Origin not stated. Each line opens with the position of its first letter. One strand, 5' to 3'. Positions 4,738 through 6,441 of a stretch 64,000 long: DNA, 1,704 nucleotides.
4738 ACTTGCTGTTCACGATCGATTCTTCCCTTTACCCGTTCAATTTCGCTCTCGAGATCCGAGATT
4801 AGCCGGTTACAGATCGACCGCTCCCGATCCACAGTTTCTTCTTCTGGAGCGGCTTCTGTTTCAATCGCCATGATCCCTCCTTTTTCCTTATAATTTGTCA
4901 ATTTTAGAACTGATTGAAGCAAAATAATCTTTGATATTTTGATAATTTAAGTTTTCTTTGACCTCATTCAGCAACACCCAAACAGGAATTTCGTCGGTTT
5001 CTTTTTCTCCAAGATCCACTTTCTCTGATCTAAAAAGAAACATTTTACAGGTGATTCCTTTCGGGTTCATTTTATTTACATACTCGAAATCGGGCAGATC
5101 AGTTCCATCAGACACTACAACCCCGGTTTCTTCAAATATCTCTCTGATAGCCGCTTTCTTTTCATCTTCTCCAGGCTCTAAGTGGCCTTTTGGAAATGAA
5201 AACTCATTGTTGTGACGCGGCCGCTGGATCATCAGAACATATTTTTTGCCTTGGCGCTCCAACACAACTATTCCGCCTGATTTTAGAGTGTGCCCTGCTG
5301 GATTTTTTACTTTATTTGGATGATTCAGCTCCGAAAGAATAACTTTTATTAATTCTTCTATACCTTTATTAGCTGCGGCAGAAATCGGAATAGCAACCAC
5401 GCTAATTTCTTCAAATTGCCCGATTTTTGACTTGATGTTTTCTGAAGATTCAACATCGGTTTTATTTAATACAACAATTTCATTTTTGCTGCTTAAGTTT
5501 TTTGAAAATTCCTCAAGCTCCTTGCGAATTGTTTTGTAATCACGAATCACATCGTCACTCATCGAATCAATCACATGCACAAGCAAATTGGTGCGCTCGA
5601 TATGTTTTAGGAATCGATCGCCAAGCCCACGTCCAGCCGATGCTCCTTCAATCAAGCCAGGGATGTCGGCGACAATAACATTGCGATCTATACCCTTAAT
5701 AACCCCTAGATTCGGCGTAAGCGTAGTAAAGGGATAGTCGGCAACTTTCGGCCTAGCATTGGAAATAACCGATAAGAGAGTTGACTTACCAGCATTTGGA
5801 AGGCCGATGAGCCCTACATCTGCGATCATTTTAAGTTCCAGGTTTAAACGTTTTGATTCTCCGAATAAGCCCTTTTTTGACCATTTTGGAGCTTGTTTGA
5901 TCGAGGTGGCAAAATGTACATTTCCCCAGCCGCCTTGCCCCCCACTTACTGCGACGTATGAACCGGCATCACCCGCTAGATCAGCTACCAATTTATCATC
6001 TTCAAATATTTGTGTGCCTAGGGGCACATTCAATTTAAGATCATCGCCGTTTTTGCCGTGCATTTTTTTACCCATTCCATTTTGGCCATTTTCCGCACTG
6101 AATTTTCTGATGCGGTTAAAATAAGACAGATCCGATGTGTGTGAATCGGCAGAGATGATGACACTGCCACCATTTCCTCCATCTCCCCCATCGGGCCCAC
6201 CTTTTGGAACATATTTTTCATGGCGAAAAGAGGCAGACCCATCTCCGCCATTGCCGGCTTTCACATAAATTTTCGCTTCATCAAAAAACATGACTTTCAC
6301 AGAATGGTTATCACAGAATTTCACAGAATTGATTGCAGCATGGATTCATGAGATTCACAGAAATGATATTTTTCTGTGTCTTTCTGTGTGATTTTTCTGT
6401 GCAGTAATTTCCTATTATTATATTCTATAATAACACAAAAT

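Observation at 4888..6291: Obg GTPase carrying a C-terminal Nudix hydrolase domain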

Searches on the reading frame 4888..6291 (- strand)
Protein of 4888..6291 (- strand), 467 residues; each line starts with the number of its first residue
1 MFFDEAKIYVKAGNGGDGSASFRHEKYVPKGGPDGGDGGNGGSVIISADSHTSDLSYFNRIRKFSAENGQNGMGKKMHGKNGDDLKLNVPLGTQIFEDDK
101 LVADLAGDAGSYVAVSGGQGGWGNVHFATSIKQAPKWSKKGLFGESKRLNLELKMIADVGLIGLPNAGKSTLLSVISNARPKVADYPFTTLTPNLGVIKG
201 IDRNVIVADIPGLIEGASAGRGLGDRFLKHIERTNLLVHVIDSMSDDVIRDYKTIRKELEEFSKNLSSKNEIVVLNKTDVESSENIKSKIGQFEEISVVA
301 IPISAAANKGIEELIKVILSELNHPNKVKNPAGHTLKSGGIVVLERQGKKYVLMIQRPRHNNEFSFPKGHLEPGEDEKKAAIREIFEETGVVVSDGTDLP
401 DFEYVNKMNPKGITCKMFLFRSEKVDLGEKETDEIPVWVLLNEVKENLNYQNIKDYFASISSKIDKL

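Call 3: search_protein_families(library=pfam, proteins=[window:4888-6291:-], max_evalue=0.01)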
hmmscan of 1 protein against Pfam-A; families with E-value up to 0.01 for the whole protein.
window:4888-6291:- (467 aa): 9 families
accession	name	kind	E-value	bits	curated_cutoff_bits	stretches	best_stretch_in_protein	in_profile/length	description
PF01018.28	GTP1_OBG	-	8.6e-54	181.8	27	1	3-155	1-155/155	GTP1/OBG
PF01926.29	MMR_HSR1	-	9.7e-28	97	21.9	1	158-277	1-113/113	50S ribosome-binding GTPase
PF00293.34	NUDIX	-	1e-16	61.6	21.1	1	340-447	7-121/134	NUDIX domain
PF02421.24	FeoB_N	-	5.5e-14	52.4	27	1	159-317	3-155/156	Ferrous iron transport protein B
PF00025.27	Arf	-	2.1e-05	24.5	22.3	1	160-317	18-169/174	ADP-ribosylation factor family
PF16897.10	MMR_HSR1_Xtn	-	0.0014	19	35.2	1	263-323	50-105/106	C-terminal region of MMR_HSR1 domain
PF04670.18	Gtr1_RagA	-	0.0016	18.3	22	1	161-286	4-129/232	Gtr1/RagA G protein conserved region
PF03193.22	RsgA_GTPase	-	0.0039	17.5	30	0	270-318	55-104/174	RsgA GTPase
PF00009.33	GTP_EFTU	-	0.0081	16.2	26.5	0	263-322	117-186/188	Elongation factor Tu GTP binding domain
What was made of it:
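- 5827..6285 (-): Obg fold (glycine-rich N-terminal domain), residues 3-155. Pfam GTP1_OBG, E 8.6e-54, full profile 1-155 (call 3).
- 4891..5274 (-): Nudix hydrolase domain, residues 340-467. Pfam NUDIX, E 1e-16 (call 3).
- On Obg/CgtA GTPase family: Pfam GTP1_OBG, E 8.6e-54, profile positions 1-155 of 155 (call 3).
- On Bacillus-type three-domain Obg (with OCT, PF09269): No PF09269 hit (call 3).
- On Nudix hydrolase superfamily: Pfam NUDIX scores 61.6 bits against 21.1 (call 3).
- Checked: Pfam hits (call 3): GTP1_OBG residues 3-155 (E 8.6e-54), MMR_HSR1 158-277 (E 9.7e-28), and NUDIX 340-447 (E 1e-16; 61.6 bits against a cutoff of 21.1).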

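Call 4: search_protein_families(library=ncbifam, proteins=[window:4888-6291:-], max_evalue=0.01)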
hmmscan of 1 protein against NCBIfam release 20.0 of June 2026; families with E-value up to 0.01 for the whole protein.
window:4888-6291:- (467 aa): 41 families (the best 25 are shown)
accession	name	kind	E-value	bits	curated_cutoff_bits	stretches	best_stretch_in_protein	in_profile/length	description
NF008955.0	PRK12297.1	equivalog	8e-133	443.5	406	1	1-331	2-337/429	GTPase ObgE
NF008956.1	PRK12299.1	equivalog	8e-128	426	300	1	1-322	1-325/327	GTPase ObgE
TIGR02729.1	Obg_CgtA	equivalog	3e-127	424.2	280.25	1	2-321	1-327/329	Obg family GTPase CgtA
NF008954.1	PRK12296.1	equivalog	2.3e-102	342.9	377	1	2-331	4-347/470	GTPase ObgE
NF007171.0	PRK09602.1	subfamily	1.6e-21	76.6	387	2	205-244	75-114/397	YchF-related putative GTPase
TIGR00092.1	TIGR00092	equivalog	7.5e-19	68.1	279.2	1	157-249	3-113/368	redox-regulated ATPase YchF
TIGR03156.1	GTP_HflX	equivalog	4e-18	65.5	216.75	1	153-320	186-349/351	GTPase HflX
NF000908.1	PRK00089.1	equivalog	1.9e-16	60.2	237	1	159-324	6-169/291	GTPase Era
TIGR00231.1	small_GTP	domain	9.1e-15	54.8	42.5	1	157-318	4-162/164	GTP-binding protein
NF008280.0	PRK11058.1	equivalog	5.4e-14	51.8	441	1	156-321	197-360/426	ribosome rescue GTPase HflX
TIGR03594.1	GTPase_EngA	equivalog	1.1e-12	47.7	306.7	1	159-329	3-167/432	ribosome biogenesis GTPase Der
TIGR00437.1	feoB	equivalog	7.5e-12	44.7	315.65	1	163-322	1-154/594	ferrous iron transport protein B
TIGR03918.1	GTP_HydF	equivalog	5.8e-11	41.9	325.55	1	158-344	9-189/392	[FeFe] hydrogenase H-cluster maturation GTPase HydF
NF052459.1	OxoGTPPhMutT1Mycb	equivalog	2.4e-10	40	475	1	348-452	16-117/292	8-oxo-(d)GTP phosphatase MutT1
TIGR00436.1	era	equivalog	1.5e-09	37.7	116.25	1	159-324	3-165/270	GTPase Era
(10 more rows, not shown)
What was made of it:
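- On Obg/CgtA GTPase family: TIGR02729 scores 424 bits against 280; NF008956 scores 426 against 300 (call 4).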

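Call 5: find_homologous_proteins(query=window:4888-6291:-, max_evalue=1e-10)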
Query window:4888-6291:- (467 aa): 8000 proteins with E <= 1e-10 among 8000 candidates; the best 120 are listed.
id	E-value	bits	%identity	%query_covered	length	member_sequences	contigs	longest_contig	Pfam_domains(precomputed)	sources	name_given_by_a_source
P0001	0.0e+0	1037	100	100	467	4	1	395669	PF01926.30,PF00025.28,PF02421.25,PF00293.35,PF01018.29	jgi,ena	-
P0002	1.1e-194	666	65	99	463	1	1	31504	PF01926.30,PF00025.28,PF02421.25,PF00293.35,PF01018.29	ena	-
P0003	1.6e-191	655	64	98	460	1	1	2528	PF01926.30,PF00025.28,PF02421.25,PF00293.35,PF01018.29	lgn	-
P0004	3.9e-191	654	64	99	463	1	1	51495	PF01926.30,PF00025.28,PF02421.25,PF00293.35,PF00009.34,PF01018.29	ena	-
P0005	1.2e-190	652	64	99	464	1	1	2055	PF01926.30,PF00025.28,PF02421.25,PF00293.35,PF01018.29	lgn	-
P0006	8.8e-190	649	64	99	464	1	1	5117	PF01926.30,PF00025.28,PF02421.25,PF00293.35,PF01018.29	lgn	-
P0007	7.6e-188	643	64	99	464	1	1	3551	PF01926.30,PF02421.25,PF00293.35,PF01018.29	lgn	-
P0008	3.5e-141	489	71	69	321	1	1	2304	PF01926.30,PF02421.25,PF01018.29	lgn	-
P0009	2.2e-138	480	-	-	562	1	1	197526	PF01926.30,PF02421.25,PF01018.29,PF09269.17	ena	-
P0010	1.0e-136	475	66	68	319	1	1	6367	PF01926.30,PF00025.28,PF02421.25,PF01018.29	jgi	-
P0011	3.8e-136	473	66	68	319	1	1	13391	PF01926.30,PF00025.28,PF02421.25,PF01018.29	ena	-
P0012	7.6e-136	472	66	68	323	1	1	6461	PF01926.30,PF00025.28,PF02421.25,PF01018.29,PF04670.19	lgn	-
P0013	1.2e-135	471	69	69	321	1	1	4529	PF01926.30,PF02421.25,PF01018.29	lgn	-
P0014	1.6e-135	471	68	69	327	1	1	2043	PF01926.30,PF02421.25,PF01018.29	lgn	-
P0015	3.4e-135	470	66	69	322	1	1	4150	PF01926.30,PF02421.25,PF01018.29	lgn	-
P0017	4.5e-134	466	68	68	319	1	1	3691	PF01926.30,PF00025.28,PF02421.25,PF01018.29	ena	-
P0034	1.9e-128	447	64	69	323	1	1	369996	PF01926.30,PF00025.28,PF02421.25,PF00009.34,PF01018.29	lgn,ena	-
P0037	4.9e-128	446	64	68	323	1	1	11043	PF01926.30,PF00025.28,PF02421.25,PF01018.29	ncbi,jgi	jgi:GTP-binding protein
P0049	1.5e-125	438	62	68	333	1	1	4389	PF01926.30,PF00025.28,PF02421.25,PF01018.29,PF04670.19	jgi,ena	-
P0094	7.6e-120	419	61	67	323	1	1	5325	PF01926.30,PF02421.25,PF01018.29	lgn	-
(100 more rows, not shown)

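Call 7: find_encoding_contigs(protein=P0004, flank=6000, max_places=3)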
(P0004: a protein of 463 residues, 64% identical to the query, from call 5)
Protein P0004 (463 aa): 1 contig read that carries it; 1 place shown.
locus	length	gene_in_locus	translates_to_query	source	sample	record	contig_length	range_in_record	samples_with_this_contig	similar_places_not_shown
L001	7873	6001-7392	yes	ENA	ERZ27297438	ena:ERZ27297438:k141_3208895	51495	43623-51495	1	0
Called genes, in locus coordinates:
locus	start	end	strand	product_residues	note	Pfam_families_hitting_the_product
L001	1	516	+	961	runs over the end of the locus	PF00521:DNA_topoisoIV, PF03989:DNA_gyraseA_C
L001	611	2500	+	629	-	PF04760:IF2_N, PF00025:Arf (weak), PF00009:GTP_EFTU, PF00071:Ras (faint), PF01926:MMR_HSR1, PF08477:Roc (weak), PF22042:EF-G_D2, PF11987:IF-2, +1 more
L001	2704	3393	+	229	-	PF19293:CdaA_N (faint), PF02457:DAC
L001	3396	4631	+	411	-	PF07949:YbbR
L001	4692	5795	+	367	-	PF01476:LysM, PF05257:CHAP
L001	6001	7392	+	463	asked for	PF01018:GTP1_OBG, PF00009:GTP_EFTU (faint), PF00025:Arf (weak), PF01926:MMR_HSR1, PF02421:FeoB_N, PF00293:NUDIX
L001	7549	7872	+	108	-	?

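Call 10: find_encoding_contigs(protein=P0034, flank=6000, max_places=2)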
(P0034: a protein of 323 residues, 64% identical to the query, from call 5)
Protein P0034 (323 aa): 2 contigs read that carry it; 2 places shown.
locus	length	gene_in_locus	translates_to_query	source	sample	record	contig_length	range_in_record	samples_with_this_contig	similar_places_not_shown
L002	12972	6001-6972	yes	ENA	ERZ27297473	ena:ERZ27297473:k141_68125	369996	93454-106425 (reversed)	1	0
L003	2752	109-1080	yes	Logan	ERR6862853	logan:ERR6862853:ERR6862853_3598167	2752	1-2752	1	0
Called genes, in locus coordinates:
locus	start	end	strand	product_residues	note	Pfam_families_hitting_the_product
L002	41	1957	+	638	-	PF04760:IF2_N, PF00009:GTP_EFTU, PF00071:Ras (weak), PF01926:MMR_HSR1, PF08477:Roc (weak), PF22042:EF-G_D2, PF11987:IF-2, PF03144:GTP_EFTU_D2, +1 more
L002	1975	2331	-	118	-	-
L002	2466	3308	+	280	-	PF19293:CdaA_N, PF02457:DAC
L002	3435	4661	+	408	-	PF07949:YbbR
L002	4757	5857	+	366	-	PF01476:LysM, PF05257:CHAP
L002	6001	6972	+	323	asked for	PF01018:GTP1_OBG, PF00025:Arf (weak), PF00009:GTP_EFTU (faint), PF01926:MMR_HSR1, PF02421:FeoB_N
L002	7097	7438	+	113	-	-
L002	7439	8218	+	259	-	PF00459:Inositol_P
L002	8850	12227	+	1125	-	PF04563:RNA_pol_Rpb2_1, PF04561:RNA_pol_Rpb2_2, PF04565:RNA_pol_Rpb2_3, PF10385:RNA_pol_Rpb2_45, PF00562:RNA_pol_Rpb2_6, PF04560:RNA_pol_Rpb2_7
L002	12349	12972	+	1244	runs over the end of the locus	PF04997:RNA_pol_Rpb1_1, PF00623:RNA_pol_Rpb1_2, PF04983:RNA_pol_Rpb1_3, PF05000:RNA_pol_Rpb1_4, PF04998:RNA_pol_Rpb1_5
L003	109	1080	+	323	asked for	PF01018:GTP1_OBG, PF00025:Arf (weak), PF00009:GTP_EFTU (faint), PF01926:MMR_HSR1, PF02421:FeoB_N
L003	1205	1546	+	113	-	-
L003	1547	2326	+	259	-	PF00459:Inositol_P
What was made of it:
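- Closest known: Obg/CgtA family GTPase. Same: All G motifs are present, the protein scores above the equivalog cutoffs, and it sits at the housekeeping syntenic position (calls 3, 4, 7, 10).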

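Call 11: find_encoding_contigs(protein=P0011, flank=6000, max_places=2)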
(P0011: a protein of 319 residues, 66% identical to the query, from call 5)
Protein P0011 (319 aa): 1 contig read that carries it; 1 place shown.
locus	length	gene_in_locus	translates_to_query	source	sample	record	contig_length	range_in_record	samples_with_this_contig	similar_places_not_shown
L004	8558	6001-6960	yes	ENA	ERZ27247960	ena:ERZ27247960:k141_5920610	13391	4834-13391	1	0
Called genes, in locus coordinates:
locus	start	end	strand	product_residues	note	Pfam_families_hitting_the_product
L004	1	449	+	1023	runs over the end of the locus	PF00521:DNA_topoisoIV, PF03989:DNA_gyraseA_C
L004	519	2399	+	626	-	PF04760:IF2_N, PF00025:Arf (weak), PF00009:GTP_EFTU, PF01926:MMR_HSR1, PF08477:Roc (weak), PF22042:EF-G_D2, PF11987:IF-2, PF03144:GTP_EFTU_D2 (weak), +1 more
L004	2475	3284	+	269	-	PF19293:CdaA_N, PF02457:DAC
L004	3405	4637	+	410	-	PF07949:YbbR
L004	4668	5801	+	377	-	PF01476:LysM, PF05257:CHAP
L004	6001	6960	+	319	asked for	PF01018:GTP1_OBG, PF00025:Arf (weak), PF01926:MMR_HSR1, PF02421:FeoB_N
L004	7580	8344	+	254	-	PF00303:Thymidylat_synt (weak)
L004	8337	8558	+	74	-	?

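Call 12: find_encoding_contigs(protein=P0002, flank=6000, max_places=2)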
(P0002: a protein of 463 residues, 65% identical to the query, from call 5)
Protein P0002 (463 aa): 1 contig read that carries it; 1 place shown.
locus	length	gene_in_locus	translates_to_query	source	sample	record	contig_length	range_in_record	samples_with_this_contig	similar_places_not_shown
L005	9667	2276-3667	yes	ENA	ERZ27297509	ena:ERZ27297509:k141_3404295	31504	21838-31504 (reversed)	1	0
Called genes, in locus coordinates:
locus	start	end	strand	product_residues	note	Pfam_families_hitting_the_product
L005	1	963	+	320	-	?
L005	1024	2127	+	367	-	PF01476:LysM, PF05257:CHAP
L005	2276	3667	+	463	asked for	PF01018:GTP1_OBG, PF00025:Arf (weak), PF01926:MMR_HSR1, PF02421:FeoB_N, PF00293:NUDIX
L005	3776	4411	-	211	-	PF00226:DnaJ, PF01556:DnaJ_C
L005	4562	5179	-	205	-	-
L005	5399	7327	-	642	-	PF00012:HSP70, PF06723:MreB_Mbl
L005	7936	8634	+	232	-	PF02224:Cytidylate_kin, PF13189:Cytidylate_kin2 (faint), PF13238:AAA_18 (weak)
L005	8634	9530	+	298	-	PF00413:Peptidase_M10 (weak)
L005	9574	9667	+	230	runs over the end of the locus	-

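Call 13: find_encoding_contigs(protein=P0013, flank=6000, max_places=2)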
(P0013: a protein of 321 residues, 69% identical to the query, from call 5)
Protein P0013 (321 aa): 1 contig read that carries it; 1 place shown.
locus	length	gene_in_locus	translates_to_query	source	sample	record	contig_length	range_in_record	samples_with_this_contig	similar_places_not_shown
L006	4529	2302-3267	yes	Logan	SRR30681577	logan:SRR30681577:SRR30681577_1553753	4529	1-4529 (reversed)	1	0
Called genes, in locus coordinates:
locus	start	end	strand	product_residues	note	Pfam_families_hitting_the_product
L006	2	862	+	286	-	?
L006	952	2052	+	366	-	PF01476:LysM, PF05257:CHAP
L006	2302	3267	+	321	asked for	PF01018:GTP1_OBG, PF01926:MMR_HSR1, PF02421:FeoB_N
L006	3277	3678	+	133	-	-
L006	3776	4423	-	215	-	PF00226:DnaJ, PF01556:DnaJ_C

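Call 14: find_encoding_contigs(protein=P0008, flank=6000, max_places=2)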
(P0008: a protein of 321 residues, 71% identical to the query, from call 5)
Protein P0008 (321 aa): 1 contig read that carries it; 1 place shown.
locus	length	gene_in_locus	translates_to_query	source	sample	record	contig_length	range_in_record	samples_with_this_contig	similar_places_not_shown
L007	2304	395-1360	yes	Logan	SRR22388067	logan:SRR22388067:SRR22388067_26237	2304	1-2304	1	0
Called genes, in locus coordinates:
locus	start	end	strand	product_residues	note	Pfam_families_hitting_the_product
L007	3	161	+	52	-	?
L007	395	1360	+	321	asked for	PF01018:GTP1_OBG, PF01926:MMR_HSR1, PF02421:FeoB_N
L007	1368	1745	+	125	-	-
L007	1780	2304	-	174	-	?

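Call 46: find_encoding_contigs(protein=P0017, flank=5000, max_places=2)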
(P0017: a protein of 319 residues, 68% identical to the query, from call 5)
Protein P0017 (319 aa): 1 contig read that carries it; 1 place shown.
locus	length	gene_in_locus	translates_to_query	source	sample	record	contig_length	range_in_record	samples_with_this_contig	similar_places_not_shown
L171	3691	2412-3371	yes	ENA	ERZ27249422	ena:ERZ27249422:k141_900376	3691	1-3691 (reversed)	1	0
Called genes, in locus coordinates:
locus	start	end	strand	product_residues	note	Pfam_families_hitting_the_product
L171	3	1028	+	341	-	?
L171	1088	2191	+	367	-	PF01476:LysM, PF05257:CHAP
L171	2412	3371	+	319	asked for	PF01018:GTP1_OBG, PF00025:Arf (weak), PF01926:MMR_HSR1, PF02421:FeoB_N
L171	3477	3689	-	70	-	?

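Call 47: find_encoding_contigs(protein=P0049, flank=5000, max_places=2)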
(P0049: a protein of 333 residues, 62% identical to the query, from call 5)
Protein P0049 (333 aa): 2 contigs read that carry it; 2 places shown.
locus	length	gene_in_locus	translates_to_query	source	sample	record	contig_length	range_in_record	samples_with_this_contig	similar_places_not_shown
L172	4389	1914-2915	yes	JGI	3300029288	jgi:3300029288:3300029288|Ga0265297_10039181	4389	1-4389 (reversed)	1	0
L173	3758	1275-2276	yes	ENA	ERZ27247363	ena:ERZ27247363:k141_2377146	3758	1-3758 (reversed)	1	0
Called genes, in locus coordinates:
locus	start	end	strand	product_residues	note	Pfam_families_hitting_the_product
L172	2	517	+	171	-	?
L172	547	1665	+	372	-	PF01476:LysM, PF05257:CHAP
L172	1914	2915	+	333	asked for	PF01018:GTP1_OBG, PF00025:Arf (weak), PF01926:MMR_HSR1, PF02421:FeoB_N, PF04670:Gtr1_RagA (weak)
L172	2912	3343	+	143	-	PF00293:NUDIX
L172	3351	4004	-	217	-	PF00226:DnaJ, PF01556:DnaJ_C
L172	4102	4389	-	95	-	?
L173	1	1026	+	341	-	?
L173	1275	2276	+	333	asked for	PF01018:GTP1_OBG, PF00025:Arf (weak), PF01926:MMR_HSR1, PF02421:FeoB_N, PF04670:Gtr1_RagA (weak)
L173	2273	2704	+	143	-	PF00293:NUDIX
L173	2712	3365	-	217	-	PF00226:DnaJ, PF01556:DnaJ_C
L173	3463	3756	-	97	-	?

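Call 48: find_encoding_contigs(protein=P0010, flank=5000, max_places=2)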
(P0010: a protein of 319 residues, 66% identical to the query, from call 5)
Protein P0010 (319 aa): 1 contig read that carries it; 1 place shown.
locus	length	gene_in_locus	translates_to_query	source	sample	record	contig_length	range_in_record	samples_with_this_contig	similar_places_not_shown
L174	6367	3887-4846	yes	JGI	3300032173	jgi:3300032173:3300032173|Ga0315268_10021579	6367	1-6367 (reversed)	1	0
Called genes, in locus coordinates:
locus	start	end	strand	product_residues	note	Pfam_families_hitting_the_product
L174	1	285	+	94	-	?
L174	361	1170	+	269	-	PF19293:CdaA_N, PF02457:DAC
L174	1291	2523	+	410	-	PF07949:YbbR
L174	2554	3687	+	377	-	PF01476:LysM, PF05257:CHAP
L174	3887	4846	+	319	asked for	PF01018:GTP1_OBG, PF00025:Arf (weak), PF01926:MMR_HSR1, PF02421:FeoB_N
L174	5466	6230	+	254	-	PF00303:Thymidylat_synt (weak)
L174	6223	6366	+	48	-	?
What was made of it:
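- Synteny is conserved in fused and unfused relatives (calls 7, 10-14, 46-48).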

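Call 61: search_protein_families(library=pfam, proteins=[L172:2912-3343:+], max_evalue=0.01)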
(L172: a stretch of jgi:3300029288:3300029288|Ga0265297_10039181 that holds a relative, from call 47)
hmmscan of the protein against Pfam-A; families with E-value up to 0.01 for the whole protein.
L172:2912-3343:+ (143 aa): 2 families
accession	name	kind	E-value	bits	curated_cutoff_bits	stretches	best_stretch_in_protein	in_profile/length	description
PF00293.34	NUDIX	-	5e-13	49.6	21.1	1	7-121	6-126/134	NUDIX domain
PF22327.2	Nudt16-like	-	0.00029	21.2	27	1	11-103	15-107/161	U8 snoRNA-decapping enzyme-like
